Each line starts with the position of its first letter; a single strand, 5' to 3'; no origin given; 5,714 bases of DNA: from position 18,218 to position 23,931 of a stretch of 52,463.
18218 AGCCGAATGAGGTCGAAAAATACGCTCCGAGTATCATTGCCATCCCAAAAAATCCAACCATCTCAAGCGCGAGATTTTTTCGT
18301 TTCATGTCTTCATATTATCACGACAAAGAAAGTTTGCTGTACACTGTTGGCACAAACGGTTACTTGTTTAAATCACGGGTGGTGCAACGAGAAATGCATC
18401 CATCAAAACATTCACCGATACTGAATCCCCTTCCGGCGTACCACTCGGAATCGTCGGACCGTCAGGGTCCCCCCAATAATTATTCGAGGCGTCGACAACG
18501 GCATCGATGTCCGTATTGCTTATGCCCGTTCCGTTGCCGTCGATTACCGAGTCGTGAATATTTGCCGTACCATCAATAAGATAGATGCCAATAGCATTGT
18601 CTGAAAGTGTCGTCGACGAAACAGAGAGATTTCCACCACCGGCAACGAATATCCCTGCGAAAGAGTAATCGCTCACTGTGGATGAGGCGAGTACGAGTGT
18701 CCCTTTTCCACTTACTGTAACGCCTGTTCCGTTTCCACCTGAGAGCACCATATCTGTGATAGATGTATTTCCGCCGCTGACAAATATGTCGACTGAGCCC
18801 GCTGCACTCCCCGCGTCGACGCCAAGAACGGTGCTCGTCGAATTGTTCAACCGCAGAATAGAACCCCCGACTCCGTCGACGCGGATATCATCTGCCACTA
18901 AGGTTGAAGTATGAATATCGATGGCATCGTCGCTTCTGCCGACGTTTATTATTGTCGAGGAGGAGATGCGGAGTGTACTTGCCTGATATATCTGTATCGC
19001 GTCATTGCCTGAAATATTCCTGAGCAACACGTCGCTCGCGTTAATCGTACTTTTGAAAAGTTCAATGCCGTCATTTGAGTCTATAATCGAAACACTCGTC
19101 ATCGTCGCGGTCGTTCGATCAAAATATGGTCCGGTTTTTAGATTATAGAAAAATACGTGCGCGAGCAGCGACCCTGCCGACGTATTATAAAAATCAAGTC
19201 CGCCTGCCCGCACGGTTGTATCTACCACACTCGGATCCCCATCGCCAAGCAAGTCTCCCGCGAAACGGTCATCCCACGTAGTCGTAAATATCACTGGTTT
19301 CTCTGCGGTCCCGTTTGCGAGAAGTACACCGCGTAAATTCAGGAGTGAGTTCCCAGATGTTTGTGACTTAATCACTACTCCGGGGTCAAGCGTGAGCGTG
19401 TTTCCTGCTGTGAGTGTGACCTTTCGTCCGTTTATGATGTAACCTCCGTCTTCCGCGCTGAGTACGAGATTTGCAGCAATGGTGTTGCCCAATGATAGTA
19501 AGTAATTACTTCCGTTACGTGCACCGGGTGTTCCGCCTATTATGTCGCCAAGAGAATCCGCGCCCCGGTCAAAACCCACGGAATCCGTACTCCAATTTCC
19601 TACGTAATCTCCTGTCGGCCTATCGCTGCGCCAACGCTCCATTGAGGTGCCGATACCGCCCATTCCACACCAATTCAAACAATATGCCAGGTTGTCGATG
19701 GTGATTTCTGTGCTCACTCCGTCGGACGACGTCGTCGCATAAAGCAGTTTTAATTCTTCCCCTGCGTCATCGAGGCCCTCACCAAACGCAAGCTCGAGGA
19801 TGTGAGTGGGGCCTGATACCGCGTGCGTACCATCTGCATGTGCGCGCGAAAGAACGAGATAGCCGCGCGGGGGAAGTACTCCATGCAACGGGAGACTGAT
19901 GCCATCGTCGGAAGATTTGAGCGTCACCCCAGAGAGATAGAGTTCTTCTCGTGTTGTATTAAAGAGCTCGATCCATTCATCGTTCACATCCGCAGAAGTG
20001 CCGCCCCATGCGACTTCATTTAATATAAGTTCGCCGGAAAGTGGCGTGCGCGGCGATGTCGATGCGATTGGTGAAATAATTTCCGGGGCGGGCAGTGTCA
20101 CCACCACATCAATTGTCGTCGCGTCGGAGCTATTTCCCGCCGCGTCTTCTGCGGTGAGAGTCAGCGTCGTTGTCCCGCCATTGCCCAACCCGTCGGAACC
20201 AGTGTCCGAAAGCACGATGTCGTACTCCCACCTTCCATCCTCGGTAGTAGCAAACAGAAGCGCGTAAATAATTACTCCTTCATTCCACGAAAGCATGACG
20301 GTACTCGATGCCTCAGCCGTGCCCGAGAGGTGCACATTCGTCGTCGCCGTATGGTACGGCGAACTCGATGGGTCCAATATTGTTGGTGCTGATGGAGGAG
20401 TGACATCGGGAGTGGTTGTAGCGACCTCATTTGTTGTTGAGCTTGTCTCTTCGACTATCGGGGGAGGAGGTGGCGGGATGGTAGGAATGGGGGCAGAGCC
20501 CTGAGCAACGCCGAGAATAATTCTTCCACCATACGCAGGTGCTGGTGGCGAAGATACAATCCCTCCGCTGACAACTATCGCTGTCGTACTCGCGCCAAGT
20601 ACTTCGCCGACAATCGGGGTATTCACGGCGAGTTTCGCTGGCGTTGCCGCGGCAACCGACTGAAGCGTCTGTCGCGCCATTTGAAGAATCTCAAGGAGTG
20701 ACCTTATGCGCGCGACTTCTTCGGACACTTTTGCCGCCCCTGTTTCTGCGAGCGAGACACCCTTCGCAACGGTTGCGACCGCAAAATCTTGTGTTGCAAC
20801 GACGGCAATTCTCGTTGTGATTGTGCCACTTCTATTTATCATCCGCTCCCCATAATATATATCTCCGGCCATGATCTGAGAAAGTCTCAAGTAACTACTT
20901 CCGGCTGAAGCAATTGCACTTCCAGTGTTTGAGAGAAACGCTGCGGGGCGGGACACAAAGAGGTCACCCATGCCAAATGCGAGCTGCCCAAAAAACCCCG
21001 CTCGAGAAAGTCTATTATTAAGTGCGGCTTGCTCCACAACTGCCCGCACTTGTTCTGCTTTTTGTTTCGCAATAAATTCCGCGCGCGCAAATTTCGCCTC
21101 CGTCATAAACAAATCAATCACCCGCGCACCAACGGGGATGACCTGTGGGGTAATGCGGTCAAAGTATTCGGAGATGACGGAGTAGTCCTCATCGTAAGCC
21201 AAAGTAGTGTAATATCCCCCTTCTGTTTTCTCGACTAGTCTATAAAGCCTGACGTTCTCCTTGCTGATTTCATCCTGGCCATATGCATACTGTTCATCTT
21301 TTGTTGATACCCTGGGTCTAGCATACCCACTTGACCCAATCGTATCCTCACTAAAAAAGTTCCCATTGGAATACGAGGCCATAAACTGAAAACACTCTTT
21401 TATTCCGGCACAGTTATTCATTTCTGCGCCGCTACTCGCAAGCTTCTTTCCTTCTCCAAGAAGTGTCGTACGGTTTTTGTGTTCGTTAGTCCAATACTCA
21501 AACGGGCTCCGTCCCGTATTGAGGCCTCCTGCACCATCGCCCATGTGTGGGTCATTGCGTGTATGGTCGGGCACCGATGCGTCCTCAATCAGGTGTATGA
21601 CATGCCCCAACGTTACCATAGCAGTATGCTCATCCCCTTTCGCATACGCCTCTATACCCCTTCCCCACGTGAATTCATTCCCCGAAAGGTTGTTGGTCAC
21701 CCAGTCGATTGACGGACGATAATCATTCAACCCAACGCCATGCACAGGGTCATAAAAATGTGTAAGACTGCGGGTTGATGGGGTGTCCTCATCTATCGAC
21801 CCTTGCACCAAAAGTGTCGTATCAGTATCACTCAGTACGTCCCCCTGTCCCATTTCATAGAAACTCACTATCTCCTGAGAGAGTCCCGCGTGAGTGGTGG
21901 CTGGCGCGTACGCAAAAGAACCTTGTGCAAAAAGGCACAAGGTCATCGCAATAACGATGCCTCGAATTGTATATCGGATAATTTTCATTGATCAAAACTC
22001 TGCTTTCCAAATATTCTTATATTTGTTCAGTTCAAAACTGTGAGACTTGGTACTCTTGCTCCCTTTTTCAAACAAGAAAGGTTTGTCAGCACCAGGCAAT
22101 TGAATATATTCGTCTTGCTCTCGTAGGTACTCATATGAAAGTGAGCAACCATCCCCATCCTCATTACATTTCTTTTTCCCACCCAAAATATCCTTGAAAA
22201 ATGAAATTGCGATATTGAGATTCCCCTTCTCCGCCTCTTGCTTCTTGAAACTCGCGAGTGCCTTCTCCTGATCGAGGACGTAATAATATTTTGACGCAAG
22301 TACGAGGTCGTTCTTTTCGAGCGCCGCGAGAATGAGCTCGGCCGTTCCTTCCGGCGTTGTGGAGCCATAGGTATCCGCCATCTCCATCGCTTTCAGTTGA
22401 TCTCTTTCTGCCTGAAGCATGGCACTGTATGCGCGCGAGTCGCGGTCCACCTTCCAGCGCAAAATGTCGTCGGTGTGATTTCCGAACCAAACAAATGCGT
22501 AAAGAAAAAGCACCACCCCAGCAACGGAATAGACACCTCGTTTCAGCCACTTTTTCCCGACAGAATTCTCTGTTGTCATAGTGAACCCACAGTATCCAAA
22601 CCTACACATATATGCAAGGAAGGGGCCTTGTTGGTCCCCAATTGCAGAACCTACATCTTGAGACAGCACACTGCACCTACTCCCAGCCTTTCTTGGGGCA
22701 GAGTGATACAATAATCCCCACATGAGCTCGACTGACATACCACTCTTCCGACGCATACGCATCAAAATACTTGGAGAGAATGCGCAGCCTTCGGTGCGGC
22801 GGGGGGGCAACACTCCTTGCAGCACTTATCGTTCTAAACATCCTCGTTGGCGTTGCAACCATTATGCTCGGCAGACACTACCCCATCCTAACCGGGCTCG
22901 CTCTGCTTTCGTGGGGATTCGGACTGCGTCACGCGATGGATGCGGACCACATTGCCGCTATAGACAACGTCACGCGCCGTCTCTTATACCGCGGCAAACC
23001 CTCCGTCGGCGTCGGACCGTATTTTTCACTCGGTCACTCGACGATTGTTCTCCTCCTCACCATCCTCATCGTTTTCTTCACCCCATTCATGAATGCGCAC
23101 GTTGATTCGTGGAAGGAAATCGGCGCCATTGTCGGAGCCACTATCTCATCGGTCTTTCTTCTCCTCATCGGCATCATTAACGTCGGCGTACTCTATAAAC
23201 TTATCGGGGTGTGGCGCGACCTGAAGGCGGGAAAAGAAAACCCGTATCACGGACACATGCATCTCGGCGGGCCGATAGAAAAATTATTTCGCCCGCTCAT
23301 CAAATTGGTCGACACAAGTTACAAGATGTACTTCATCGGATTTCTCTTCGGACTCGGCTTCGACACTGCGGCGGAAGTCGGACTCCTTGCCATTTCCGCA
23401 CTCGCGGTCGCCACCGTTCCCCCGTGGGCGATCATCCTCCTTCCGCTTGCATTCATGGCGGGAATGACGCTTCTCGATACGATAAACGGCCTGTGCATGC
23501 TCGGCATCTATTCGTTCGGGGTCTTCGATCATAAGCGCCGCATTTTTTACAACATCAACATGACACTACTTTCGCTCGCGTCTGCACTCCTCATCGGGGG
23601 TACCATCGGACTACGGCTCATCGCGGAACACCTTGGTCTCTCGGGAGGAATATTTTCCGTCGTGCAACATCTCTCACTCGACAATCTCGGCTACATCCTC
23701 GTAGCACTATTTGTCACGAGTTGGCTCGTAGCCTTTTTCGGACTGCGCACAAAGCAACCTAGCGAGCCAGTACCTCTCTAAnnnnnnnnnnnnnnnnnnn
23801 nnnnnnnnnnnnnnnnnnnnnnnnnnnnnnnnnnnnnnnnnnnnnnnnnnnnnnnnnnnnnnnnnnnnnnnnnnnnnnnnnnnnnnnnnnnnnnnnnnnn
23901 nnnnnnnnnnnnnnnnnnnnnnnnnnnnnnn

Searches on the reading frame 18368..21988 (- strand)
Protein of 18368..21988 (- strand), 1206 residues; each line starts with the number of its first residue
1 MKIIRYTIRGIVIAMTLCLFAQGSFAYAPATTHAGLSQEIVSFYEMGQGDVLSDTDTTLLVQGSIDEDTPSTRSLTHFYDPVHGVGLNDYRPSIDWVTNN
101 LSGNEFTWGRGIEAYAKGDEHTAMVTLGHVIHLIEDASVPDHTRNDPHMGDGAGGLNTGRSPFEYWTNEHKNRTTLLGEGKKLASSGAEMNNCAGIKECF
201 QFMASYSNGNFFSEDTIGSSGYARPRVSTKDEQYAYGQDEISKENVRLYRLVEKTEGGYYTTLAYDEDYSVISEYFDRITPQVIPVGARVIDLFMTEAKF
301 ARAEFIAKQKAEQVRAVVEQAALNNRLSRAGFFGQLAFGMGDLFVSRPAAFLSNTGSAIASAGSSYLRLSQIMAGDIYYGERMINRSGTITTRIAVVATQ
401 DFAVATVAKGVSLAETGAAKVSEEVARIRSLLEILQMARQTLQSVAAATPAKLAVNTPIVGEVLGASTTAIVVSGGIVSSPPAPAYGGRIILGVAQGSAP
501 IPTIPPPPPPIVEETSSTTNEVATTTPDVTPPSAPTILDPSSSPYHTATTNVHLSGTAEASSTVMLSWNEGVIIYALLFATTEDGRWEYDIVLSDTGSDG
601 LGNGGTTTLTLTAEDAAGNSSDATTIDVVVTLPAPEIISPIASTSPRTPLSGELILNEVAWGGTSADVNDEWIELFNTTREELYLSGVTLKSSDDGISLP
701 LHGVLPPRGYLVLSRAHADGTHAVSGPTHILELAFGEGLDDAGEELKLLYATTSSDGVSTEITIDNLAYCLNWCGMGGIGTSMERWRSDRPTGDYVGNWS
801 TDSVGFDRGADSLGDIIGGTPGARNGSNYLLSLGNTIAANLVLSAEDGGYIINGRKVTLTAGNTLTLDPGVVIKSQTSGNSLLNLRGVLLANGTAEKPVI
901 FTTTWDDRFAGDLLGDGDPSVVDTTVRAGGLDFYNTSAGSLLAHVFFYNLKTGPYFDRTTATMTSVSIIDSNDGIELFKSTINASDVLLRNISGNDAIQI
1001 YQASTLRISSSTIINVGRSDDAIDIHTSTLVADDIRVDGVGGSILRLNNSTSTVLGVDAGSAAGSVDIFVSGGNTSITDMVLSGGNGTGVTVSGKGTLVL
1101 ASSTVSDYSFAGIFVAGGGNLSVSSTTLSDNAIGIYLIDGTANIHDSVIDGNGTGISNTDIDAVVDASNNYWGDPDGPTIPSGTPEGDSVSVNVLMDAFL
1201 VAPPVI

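Call 23: search_protein_families(library=pfam, proteins=[window:18368-21988:-], max_evalue=0.001)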
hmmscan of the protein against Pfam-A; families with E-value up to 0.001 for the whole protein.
window:18368-21988:- (1206 aa): 4 families
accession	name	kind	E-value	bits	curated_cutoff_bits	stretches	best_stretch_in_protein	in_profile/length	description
PF00932.25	LTD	-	1.1e-08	35.8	34.3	1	651-721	5-74/109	Lamin Tail Domain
PF13229.12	Beta_helix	-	1.5e-06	28.4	25.9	1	1031-1166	12-152/158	Right handed beta helix region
PF17936.7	Big_6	-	0.00015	22.4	27.6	1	550-628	13-81/83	Bacterial Ig domain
PF19077.6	Big_13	-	0.00027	21.8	27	0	550-630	27-100/102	Bacterial Ig-like domain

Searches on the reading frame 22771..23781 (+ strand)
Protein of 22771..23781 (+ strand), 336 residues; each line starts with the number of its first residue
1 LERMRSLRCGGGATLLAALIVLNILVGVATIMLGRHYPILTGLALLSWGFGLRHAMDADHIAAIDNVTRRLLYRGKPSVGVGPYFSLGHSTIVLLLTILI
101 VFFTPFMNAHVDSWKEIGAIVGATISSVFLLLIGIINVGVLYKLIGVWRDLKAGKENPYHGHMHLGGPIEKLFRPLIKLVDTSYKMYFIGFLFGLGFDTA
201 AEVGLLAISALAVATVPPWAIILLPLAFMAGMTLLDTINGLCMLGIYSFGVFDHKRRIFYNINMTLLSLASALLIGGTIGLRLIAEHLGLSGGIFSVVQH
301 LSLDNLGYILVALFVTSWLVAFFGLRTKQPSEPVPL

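Call 22: search_protein_families(library=pfam, proteins=[window:22771-23781:+], max_evalue=0.001)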
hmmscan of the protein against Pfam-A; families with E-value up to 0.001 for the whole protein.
window:22771-23781:+ (336 aa): 1 family
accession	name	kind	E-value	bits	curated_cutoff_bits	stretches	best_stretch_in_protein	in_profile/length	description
PF03824.22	NicO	-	5.5e-71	239.7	27.7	1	42-322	3-285/287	High-affinity nickel-transport protein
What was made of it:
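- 22771..23781 (+): NicO high-affinity nickel transporter. PF03824 at E 5.5e-71 (call 22).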
